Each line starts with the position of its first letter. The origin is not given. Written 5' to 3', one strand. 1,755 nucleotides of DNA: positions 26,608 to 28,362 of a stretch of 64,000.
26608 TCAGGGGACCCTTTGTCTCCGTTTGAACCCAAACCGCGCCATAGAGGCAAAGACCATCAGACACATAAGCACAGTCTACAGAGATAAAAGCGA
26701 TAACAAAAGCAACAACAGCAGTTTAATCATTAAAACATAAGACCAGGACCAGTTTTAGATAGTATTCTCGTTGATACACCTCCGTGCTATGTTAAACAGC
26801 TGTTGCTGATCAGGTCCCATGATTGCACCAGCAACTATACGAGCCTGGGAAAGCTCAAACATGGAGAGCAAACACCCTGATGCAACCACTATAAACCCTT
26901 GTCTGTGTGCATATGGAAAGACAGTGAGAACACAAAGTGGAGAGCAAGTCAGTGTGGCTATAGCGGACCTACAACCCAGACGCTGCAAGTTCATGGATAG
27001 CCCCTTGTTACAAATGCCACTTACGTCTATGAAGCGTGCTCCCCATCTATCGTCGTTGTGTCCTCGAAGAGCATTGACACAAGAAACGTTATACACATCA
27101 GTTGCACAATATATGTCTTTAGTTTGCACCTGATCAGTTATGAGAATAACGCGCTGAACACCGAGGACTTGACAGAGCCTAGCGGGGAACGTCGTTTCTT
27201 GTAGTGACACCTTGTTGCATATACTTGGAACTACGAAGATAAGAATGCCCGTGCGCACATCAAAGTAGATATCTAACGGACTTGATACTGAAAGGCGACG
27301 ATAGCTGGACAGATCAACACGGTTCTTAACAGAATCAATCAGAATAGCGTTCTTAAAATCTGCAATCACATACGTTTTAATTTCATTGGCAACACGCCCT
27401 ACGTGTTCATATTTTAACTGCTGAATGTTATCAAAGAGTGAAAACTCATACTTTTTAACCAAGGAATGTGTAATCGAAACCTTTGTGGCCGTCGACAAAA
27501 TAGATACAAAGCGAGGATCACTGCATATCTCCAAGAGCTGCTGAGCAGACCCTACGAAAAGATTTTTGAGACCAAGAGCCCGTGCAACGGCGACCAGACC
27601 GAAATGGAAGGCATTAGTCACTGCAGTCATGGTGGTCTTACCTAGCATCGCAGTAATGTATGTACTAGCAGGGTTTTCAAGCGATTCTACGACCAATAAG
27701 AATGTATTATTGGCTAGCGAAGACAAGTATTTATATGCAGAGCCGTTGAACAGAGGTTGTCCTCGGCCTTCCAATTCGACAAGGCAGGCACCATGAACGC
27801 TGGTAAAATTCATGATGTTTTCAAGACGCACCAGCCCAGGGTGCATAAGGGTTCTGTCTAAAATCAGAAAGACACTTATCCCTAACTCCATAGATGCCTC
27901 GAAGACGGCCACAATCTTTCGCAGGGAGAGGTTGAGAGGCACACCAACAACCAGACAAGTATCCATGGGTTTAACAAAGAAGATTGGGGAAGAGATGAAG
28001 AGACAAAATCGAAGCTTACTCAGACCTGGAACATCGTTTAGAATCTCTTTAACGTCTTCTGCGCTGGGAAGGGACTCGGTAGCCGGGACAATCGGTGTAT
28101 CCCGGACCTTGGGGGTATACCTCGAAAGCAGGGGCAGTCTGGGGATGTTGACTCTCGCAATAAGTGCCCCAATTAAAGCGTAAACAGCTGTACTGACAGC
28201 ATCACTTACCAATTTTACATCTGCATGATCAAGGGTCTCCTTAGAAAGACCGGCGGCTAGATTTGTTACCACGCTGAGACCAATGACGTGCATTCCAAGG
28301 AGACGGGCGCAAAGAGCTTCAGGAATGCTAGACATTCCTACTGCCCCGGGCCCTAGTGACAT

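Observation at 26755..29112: PNP-family enzyme with an apparent internal triplication (one canonical plus two degenerate PNP-like modules in one chain)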

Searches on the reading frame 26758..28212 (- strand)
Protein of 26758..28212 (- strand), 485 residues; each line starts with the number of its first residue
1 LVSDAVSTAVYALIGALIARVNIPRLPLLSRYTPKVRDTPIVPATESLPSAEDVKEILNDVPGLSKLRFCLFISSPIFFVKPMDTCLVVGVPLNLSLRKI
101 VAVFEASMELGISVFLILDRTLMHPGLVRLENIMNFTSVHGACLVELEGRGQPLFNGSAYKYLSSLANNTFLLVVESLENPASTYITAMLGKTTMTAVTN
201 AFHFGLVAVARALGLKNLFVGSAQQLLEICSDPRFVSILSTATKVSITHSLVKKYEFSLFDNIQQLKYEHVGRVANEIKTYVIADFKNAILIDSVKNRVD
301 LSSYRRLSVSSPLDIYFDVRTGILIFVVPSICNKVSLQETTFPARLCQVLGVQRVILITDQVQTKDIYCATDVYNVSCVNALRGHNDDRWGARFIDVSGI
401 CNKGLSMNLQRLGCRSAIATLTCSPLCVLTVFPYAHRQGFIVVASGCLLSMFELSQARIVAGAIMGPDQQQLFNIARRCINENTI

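Call 3: search_protein_families(library=pfam, proteins=[window:26758-28212:-], max_evalue=10)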
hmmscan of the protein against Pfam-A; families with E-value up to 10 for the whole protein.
window:26758-28212:- (485 aa): 1 family
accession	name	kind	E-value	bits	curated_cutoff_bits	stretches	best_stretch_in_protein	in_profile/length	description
PF17073.10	SafA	-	0.094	13.1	27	1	258-285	35-62/66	Two-component-system connector protein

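Call 12: search_solved_structures(query=A2, max_evalue=10, show_alignments=5)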
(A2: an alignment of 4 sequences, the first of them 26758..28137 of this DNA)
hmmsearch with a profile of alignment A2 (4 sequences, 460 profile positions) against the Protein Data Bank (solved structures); distinct sequences matched with E-value up to 10: 34.
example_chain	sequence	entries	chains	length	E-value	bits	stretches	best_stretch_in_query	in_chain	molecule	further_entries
8swu_A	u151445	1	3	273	2e-05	26.8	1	311-385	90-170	Purine nucleoside phosphorylase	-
4m1e_A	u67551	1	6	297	5.1e-05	25.5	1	310-374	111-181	Purine nucleoside phosphorylase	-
1vmk_A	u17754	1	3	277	0.00074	21.7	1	315-385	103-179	purine nucleoside phosphorylase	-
2a0y_A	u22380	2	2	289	0.0021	20.2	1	312-380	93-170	Purine nucleoside phosphorylase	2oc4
1m73_E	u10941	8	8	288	0.0021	20.2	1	312-380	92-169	PURINE NUCLEOSIDE PHOSPHORYLASE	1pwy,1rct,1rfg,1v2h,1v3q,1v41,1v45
1pf7_E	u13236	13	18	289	0.0021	20.2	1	312-380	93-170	PURINE NUCLEOSIDE PHOSPHORYLASE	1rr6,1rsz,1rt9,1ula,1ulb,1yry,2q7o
4ear_A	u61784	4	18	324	0.0021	20.1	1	312-380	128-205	Purine nucleoside phosphorylase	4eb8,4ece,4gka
7zsl_A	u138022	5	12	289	0.0021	20.1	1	312-380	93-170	Purine nucleoside phosphorylase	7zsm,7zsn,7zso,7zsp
2a0x_A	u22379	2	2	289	0.0021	20.1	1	312-380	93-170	Purine nucleoside phosphorylase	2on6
2a0w_A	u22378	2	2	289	0.0021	20.1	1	312-380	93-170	Purine nucleoside phosphorylase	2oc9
3gb9_A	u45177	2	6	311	0.0024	19.9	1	312-380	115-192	Purine nucleoside phosphorylase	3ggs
5etj_A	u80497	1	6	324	0.0026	19.8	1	312-380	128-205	Purine nucleoside phosphorylase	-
3phb_E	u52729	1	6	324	0.0027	19.8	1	312-380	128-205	Purine nucleoside phosphorylase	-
5ugf_A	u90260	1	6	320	0.008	18.2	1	312-380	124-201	Purine nucleoside phosphorylase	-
1vfn_A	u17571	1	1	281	0.019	17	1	314-380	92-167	PURINE-NUCLEOSIDE PHOSPHORYLASE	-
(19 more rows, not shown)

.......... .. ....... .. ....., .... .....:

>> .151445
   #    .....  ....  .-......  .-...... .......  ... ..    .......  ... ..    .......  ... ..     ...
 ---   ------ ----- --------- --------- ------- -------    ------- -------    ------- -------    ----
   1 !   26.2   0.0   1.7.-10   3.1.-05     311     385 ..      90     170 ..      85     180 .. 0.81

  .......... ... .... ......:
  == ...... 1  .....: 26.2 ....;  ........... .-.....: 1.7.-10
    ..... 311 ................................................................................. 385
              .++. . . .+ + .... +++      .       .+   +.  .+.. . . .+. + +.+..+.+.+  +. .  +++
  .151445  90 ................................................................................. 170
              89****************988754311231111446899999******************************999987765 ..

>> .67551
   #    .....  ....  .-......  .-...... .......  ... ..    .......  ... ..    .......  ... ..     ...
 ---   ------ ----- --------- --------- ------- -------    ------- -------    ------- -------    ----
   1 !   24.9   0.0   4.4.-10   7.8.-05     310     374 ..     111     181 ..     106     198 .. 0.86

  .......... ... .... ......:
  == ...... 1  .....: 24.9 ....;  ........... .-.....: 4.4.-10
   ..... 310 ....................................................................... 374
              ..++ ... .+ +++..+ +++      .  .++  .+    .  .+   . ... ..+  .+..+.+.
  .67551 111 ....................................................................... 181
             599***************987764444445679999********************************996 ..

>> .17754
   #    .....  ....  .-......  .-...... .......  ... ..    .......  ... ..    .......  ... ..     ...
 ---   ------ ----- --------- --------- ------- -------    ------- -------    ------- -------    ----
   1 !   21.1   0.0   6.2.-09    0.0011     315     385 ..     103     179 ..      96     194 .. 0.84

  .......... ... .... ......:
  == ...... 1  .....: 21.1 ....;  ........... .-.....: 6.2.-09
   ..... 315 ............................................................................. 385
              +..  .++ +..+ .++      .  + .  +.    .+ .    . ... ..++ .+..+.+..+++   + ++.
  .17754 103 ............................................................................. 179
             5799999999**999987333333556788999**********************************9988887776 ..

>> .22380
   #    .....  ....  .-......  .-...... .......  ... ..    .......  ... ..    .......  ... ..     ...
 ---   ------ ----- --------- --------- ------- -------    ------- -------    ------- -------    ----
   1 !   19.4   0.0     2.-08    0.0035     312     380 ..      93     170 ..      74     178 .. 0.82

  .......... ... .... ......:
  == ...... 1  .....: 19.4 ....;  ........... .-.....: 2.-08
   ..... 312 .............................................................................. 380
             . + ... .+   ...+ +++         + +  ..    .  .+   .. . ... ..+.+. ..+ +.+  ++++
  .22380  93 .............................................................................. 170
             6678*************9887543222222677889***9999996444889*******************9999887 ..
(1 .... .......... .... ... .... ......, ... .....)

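Call 26: search_protein_representatives(alignment_id=A2)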
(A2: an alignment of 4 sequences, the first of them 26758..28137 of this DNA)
Query: 4 sequences, 460 profile positions. Proteins with E-value up to 0.001 (for the whole library): 20; up to 1e-10: 3; up to 1e-30: 1. The best 20 are listed.
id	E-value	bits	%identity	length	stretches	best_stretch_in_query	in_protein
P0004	0.0e+00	1011.5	-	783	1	1-460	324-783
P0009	5.9e-11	58.3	-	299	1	230-384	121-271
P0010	9.7e-11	57.6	-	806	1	31-408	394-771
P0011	2.1e-06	43.3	-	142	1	304-384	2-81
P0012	2.4e-06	43.1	-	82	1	319-384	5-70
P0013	1.0e-05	41.0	-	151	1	310-380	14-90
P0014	1.4e-05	40.6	-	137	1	332-388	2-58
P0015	3.7e-05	39.2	-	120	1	296-377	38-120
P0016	7.7e-05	38.1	-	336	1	238-387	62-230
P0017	9.3e-05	37.8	-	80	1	344-384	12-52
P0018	1.1e-04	37.7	-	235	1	310-391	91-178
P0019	1.4e-04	37.3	-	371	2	315-410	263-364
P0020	1.9e-04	36.8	-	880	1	317-392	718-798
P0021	3.4e-04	36.0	-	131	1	311-403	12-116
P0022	3.8e-04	35.8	-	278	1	311-380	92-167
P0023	4.3e-04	35.7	-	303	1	291-422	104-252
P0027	7.7e-04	34.8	-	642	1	310-394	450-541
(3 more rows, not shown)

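Call 28: search_protein_families(library=pfam, proteins=[P0010, P0020, P0027, P0009, P0016, P0019, P0023], max_evalue=1)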
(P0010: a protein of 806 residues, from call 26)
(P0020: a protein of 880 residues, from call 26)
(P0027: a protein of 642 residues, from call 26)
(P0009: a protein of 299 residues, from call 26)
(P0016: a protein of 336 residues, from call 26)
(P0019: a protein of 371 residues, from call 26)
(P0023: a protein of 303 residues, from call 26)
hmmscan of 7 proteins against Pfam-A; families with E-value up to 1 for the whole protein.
P0010 (806 aa): 1 family
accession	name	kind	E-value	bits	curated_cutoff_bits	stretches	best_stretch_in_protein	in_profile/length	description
PF01048.26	PNP_UDP_1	-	2.4e-21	76.6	25.1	1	35-351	2-232/233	Phosphorylase superfamily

P0020 (880 aa): 1 family
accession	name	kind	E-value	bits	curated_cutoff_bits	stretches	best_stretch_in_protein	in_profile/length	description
PF01048.26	PNP_UDP_1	-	1.7e-47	162.2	25.1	3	31-285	2-232/233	Phosphorylase superfamily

P0027 (642 aa): 1 family
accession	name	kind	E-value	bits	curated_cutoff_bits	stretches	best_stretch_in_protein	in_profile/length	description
PF01048.26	PNP_UDP_1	-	1.1e-23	84.3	25.1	2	434-632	41-204/233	Phosphorylase superfamily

P0009 (299 aa): 1 family
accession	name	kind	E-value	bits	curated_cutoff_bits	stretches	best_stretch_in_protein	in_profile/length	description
PF03352.18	Adenine_glyco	-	0.17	12.2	25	1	138-184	49-96/177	Methyladenine glycosylase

P0016 (336 aa): 2 families
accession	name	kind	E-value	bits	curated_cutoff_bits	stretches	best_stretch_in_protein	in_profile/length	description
PF01048.26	PNP_UDP_1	-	4.1e-20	72.6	25.1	1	107-308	18-220/233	Phosphorylase superfamily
PF17689.8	Arabino_trans_N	-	0.12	13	25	1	30-91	100-154/156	Arabinosyltransferase concanavalin like domain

P0019 (371 aa): 1 family
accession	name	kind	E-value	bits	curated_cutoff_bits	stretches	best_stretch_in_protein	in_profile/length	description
PF01048.26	PNP_UDP_1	-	5.6e-07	29.6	25.1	1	254-365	49-156/233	Phosphorylase superfamily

P0023 (303 aa): 1 family
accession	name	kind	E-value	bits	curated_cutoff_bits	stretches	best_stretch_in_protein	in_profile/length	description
PF01048.26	PNP_UDP_1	-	1.5e-18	67.5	25.1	1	90-269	18-193/233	Phosphorylase superfamily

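Call 34: find_homologous_proteins(query=A4, max_evalue=0.001)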
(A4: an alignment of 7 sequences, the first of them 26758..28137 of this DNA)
Query A4 (7 sequences) (460 aa, profile of the alignment): 6 proteins with E <= 0.001 among 8000 candidates.
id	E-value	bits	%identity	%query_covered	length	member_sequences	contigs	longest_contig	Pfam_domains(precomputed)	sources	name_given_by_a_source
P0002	1.4e-209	715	85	100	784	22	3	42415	PF01048.27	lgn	-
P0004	1.3e-208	712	81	100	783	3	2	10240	PF01048.27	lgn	-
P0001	3.3e-207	707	99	100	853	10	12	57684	PF01048.27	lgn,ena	-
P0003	3.9e-200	684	83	100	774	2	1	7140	PF01048.27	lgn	-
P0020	3.4e-151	522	40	11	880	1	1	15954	PF01048.27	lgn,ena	-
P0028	1.1e-87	313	100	44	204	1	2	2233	-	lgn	-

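Call 46: find_encoding_contigs(protein=P0020, flank=4000, max_places=2)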
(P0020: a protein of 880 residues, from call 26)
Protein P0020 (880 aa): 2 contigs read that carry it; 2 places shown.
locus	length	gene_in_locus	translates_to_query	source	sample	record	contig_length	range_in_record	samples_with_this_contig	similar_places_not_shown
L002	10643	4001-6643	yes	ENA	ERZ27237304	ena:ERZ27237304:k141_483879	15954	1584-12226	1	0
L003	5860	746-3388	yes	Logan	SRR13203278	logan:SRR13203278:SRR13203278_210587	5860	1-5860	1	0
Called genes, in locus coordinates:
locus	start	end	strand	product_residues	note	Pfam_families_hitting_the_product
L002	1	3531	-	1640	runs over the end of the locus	-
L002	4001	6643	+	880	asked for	PF01048:PNP_UDP_1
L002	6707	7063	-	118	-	PF04078:Rcd1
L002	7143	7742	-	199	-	PF04078:Rcd1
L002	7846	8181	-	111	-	-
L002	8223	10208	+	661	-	PF05970:PIF1, PF13245:AAA_19, PF13604:AAA_30, PF01443:Viral_helicase1 (faint), PF13401:AAA_22 (weak), PF21530:Pif1_2B_dom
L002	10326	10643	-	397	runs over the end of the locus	PF07801:DUF1647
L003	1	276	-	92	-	?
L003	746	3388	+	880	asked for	PF01048:PNP_UDP_1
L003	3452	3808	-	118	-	PF04078:Rcd1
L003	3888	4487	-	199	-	PF04078:Rcd1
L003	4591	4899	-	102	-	-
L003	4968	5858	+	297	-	?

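Call 47: find_encoding_contigs(protein=P0010, flank=4000, max_places=2)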
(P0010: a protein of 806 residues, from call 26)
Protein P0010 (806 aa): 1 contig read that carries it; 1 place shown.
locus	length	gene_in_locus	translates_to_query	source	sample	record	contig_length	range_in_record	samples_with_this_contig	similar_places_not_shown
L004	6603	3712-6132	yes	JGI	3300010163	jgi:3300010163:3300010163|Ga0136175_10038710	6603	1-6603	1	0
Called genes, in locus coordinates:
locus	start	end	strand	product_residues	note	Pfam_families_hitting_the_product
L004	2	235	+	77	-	?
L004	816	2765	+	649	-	PF07690:MFS_1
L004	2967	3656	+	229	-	PF05175:MTS, PF08242:Methyltransf_12 (faint)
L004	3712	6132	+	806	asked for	PF01048:PNP_UDP_1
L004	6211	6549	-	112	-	-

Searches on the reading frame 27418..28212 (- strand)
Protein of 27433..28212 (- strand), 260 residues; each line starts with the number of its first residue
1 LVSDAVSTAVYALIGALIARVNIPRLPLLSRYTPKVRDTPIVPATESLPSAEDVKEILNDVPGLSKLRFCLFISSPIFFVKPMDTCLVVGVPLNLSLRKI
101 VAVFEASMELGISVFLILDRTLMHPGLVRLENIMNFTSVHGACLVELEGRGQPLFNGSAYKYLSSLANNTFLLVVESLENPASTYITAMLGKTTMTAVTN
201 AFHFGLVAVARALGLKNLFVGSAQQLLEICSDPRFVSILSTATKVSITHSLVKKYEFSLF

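Call 3: search_protein_families(library=pfam, proteins=[window:27433-28212:-], max_evalue=10)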
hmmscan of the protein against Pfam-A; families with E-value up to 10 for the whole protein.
window:27433-28212:- (260 aa): 0 families

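Call 84: search_solved_structures(query=A6, max_evalue=10, show_alignments=2)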
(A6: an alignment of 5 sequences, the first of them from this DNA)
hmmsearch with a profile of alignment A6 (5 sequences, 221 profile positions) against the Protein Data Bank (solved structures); distinct sequences matched with E-value up to 10: 7.
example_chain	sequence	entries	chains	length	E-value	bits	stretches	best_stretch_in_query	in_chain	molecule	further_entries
9h91_E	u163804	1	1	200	0.29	13.6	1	103-202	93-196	50S ribosomal protein L4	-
9hig_e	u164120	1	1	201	0.6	12.6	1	104-203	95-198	Large ribosomal subunit protein uL4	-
3i9k_A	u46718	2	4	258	1.6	11.1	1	98-185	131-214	ADP-ribosyl cyclase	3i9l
1lbe_A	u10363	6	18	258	1.8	11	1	98-185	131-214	ADP RIBOSYL CYCLASE | ADP-ribosyl cyclase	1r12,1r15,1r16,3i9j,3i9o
3zwo_A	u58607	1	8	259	1.9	11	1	98-185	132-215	ADP-RIBOSYL CYCLASE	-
3zwm_A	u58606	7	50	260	1.9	11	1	98-185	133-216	ADP-RIBOSYL CYLCASE | ADP-RIBOSYL CYCLASE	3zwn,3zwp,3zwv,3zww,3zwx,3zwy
1r0s_A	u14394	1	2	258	2.1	10.8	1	98-185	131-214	ADP-ribosyl cyclase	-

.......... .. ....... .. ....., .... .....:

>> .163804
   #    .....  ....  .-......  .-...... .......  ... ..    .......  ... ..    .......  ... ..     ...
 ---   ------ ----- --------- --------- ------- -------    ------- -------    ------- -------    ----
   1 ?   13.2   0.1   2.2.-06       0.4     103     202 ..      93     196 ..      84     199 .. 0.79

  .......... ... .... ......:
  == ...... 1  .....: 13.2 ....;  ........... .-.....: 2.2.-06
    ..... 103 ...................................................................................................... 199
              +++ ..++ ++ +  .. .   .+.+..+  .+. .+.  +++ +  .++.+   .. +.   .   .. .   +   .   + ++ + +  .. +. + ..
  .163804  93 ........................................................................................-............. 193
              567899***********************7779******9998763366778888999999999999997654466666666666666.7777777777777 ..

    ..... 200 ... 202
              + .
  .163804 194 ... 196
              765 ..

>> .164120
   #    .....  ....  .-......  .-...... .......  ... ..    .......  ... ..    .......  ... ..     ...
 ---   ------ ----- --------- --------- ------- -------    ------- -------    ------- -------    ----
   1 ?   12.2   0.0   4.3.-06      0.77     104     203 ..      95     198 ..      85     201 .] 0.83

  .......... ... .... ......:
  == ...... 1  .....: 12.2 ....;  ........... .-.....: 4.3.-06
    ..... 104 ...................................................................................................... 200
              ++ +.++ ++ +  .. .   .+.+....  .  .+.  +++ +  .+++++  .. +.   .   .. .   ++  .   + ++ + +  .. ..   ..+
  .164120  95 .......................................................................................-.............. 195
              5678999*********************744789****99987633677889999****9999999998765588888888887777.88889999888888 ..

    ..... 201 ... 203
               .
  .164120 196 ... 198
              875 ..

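Call 85: search_protein_families(library=pfam, alignment_id=A6, max_evalue=10)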
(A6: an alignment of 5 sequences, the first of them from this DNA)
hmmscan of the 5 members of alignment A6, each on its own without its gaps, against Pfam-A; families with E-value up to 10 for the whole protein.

A. member 1, seq(225 aa): 0 families

B. families by the number of members that match (of 5 scanned): 0 families
